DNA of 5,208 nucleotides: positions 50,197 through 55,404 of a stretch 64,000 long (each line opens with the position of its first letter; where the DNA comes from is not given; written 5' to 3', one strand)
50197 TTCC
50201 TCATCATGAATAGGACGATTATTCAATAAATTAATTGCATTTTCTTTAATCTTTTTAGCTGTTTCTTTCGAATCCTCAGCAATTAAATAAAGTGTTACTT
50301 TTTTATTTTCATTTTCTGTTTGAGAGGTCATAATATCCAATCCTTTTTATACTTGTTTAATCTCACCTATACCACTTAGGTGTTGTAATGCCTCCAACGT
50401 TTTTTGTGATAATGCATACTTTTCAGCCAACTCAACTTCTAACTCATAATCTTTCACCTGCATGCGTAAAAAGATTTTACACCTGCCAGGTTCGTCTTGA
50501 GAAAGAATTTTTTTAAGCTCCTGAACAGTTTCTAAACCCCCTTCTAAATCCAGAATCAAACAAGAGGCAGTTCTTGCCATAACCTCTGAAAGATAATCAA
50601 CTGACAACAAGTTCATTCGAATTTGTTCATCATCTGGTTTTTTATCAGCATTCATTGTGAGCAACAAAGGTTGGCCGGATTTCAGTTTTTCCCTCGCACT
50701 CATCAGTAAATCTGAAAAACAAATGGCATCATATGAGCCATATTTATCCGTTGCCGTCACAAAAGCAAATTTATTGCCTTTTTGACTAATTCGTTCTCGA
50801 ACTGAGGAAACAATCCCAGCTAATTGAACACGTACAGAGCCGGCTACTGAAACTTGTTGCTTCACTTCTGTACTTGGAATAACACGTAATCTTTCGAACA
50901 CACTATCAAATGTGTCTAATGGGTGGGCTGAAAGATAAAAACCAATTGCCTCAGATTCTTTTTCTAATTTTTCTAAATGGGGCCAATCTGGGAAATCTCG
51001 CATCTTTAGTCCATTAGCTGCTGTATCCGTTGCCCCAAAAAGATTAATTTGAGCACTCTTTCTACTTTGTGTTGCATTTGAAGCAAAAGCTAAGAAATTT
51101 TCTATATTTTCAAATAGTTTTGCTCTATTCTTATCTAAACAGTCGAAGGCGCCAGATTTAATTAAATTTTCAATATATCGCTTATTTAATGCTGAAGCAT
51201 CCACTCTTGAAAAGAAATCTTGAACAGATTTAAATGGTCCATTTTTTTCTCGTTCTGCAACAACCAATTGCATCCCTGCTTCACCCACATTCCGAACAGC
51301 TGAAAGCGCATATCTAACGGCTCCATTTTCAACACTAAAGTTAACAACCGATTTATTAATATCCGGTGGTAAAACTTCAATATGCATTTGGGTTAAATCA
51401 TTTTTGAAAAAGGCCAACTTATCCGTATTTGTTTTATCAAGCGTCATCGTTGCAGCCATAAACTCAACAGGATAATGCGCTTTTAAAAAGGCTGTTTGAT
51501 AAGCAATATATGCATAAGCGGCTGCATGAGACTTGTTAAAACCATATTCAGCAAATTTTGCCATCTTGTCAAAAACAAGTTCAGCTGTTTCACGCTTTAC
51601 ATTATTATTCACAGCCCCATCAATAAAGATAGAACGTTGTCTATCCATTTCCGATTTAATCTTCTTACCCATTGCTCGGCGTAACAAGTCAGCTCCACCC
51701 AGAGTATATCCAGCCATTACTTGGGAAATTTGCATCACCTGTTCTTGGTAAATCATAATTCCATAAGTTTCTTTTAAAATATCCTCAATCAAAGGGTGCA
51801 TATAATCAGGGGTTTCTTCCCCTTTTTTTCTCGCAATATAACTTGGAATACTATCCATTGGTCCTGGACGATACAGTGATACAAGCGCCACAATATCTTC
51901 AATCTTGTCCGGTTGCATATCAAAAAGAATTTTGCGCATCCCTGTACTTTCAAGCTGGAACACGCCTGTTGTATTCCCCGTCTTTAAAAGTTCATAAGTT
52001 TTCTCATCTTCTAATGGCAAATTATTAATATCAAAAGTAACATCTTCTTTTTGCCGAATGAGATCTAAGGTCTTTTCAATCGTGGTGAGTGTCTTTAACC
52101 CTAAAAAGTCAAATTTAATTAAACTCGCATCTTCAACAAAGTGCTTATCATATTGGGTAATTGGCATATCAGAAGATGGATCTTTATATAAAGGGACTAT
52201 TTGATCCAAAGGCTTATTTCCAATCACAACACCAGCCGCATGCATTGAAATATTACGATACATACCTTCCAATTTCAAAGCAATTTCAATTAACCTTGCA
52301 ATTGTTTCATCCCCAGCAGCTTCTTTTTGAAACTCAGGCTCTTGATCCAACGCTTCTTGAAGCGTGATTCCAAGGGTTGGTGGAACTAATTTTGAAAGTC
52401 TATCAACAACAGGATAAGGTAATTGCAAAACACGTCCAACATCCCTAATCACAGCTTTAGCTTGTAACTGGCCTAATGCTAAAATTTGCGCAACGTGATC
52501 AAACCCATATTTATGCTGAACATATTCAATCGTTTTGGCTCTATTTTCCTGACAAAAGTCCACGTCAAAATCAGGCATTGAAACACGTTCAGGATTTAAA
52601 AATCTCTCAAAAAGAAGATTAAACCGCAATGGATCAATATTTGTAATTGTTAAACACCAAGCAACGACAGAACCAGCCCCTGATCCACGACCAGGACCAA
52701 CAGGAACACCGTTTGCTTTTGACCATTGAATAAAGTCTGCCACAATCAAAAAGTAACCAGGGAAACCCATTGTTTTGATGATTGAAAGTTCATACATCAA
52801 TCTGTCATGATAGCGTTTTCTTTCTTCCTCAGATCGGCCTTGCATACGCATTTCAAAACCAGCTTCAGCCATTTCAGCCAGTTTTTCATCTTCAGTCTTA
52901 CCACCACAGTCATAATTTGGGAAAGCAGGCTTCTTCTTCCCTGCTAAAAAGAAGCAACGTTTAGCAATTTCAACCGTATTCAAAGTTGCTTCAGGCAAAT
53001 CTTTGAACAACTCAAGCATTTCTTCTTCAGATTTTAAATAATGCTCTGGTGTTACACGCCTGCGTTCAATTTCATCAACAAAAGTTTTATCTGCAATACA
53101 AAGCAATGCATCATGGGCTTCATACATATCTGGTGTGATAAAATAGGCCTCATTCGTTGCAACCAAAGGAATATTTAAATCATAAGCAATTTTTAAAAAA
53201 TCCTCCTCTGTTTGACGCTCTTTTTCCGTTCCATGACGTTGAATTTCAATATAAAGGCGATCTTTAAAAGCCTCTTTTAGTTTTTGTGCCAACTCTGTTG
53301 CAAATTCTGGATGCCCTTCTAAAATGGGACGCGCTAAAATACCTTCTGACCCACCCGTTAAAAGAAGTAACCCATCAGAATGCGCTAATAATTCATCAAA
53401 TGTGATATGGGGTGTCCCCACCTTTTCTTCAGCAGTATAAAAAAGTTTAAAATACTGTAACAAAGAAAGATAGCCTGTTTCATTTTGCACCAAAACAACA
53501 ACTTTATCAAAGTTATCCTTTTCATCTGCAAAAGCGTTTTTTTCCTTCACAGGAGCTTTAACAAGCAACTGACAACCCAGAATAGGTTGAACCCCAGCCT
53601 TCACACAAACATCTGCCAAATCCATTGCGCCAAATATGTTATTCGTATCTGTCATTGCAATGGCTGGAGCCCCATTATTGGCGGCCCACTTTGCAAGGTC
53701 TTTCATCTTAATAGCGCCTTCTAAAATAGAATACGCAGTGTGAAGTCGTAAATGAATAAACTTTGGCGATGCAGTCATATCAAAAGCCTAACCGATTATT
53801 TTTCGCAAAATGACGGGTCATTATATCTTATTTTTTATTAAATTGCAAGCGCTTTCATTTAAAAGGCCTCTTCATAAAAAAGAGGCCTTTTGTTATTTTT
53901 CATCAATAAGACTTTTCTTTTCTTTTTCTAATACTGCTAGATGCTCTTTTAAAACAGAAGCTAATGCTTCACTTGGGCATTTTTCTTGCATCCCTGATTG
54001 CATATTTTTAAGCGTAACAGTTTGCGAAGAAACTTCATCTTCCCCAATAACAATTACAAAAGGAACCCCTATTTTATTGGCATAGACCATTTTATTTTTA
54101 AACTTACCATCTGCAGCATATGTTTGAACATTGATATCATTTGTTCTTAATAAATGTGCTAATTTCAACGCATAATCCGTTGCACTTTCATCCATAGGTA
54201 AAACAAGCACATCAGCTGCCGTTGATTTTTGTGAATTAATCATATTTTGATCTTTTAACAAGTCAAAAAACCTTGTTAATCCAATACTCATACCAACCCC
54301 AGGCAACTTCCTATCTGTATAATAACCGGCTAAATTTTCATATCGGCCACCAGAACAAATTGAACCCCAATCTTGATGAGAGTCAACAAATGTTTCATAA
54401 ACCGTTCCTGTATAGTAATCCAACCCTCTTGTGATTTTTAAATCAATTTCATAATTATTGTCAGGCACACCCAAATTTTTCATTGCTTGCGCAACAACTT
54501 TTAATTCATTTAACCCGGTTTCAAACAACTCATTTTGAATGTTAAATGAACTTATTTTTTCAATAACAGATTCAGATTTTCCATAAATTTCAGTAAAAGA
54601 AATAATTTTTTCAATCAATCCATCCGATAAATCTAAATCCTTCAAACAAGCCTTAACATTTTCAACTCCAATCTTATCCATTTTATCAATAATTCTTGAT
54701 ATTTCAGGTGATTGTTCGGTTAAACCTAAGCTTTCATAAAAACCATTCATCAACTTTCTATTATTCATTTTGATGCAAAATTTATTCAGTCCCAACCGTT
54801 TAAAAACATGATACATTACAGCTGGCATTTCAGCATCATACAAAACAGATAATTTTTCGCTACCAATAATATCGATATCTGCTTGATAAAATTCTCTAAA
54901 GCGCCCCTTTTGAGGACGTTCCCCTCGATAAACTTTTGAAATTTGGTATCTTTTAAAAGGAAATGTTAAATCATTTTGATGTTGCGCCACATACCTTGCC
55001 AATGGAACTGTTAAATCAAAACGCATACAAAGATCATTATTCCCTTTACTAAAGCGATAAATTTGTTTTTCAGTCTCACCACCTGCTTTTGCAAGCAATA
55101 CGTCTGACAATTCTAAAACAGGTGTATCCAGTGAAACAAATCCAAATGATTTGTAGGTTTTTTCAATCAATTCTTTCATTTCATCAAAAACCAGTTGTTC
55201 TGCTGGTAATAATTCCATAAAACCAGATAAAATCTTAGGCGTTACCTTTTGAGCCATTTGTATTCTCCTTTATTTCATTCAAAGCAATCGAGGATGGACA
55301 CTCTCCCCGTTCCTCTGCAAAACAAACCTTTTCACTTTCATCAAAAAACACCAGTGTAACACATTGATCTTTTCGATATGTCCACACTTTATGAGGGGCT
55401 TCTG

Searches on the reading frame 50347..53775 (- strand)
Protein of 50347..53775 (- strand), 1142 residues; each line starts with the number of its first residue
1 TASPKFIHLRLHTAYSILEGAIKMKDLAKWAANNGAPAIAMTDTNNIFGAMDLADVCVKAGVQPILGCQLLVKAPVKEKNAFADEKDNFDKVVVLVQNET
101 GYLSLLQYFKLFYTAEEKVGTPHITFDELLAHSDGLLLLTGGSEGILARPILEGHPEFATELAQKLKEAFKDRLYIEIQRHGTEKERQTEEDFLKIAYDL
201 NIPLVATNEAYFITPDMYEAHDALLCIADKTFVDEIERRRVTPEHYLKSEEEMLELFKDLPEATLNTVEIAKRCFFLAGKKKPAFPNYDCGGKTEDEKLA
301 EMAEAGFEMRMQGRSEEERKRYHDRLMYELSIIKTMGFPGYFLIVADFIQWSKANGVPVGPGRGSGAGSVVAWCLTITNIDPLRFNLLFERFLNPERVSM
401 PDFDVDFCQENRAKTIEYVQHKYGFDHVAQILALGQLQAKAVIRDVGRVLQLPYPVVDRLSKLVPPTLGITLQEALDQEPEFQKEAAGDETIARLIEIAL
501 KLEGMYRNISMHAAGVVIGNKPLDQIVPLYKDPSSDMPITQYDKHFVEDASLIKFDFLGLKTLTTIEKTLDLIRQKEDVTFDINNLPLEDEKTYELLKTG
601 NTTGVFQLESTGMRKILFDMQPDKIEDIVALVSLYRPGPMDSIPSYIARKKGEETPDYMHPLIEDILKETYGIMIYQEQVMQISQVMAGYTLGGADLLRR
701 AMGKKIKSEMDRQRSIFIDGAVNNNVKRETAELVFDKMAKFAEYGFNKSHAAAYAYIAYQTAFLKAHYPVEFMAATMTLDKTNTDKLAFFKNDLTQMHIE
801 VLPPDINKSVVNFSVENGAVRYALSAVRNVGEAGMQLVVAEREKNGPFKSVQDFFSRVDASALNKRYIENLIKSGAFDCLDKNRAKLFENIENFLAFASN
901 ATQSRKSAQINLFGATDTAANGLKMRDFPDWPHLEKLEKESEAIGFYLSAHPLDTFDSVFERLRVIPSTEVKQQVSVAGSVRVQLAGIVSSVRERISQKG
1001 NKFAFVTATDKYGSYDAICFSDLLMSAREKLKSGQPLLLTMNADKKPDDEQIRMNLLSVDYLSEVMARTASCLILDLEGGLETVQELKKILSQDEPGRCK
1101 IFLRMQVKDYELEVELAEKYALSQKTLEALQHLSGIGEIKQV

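Call 18: search_protein_families(library=pfam, proteins=[window:50347-53775:-], max_evalue=0.001)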
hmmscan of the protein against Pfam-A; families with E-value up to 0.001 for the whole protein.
window:50347-53775:- (1142 aa): 5 families
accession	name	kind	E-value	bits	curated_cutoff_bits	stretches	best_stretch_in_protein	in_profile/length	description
PF07733.18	DNA_pol3_alpha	-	5.5e-100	334.7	23.9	1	298-559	2-260/260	Bacterial DNA polymerase III alpha NTPase domain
PF17657.6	DNA_pol3_finger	-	1.2e-66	223.6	22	1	562-725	1-166/166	Bacterial DNA polymerase III alpha subunit finger domain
PF02811.25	PHP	-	2.9e-35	122.5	26.4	1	8-181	1-164/164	PHP domain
PF14579.12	HHH_6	-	1.3e-31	109.1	25.6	1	799-887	2-90/90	Helix-hairpin-helix motif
PF01336.31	tRNA_anti-codon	-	4.7e-05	23.7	27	1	983-1039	1-53/75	OB-fold nucleic acid binding domain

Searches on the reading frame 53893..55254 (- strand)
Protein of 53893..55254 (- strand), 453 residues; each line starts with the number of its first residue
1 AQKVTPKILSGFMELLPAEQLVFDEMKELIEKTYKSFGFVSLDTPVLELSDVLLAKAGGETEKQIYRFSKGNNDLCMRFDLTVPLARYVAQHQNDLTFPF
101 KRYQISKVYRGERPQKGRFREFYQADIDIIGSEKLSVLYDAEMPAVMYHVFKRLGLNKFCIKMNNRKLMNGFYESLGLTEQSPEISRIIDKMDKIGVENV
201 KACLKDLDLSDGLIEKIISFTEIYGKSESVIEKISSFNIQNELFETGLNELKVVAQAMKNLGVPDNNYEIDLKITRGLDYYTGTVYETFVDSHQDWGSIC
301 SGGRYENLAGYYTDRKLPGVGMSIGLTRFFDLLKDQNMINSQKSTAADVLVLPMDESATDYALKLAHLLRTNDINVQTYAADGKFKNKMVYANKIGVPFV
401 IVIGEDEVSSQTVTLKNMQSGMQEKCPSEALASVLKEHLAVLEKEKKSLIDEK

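Call 18: search_protein_families(library=pfam, proteins=[window:53893-55254:-], max_evalue=0.001)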
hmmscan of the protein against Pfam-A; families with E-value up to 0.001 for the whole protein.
window:53893-55254:- (453 aa): 3 families
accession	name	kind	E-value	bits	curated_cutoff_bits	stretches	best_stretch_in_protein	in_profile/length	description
PF13393.11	tRNA-synt_His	-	5.1e-39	134.8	25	1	11-327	1-306/308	Histidyl-tRNA synthetase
PF03129.25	HGTP_anticodon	-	4.4e-20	72.1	21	1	348-437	1-93/94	Anticodon binding domain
PF00587.30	tRNA-synt_2b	-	4.1e-10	40.4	29.3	1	66-173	1-113/179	tRNA synthetase class II core domain (G, H, P, S and T)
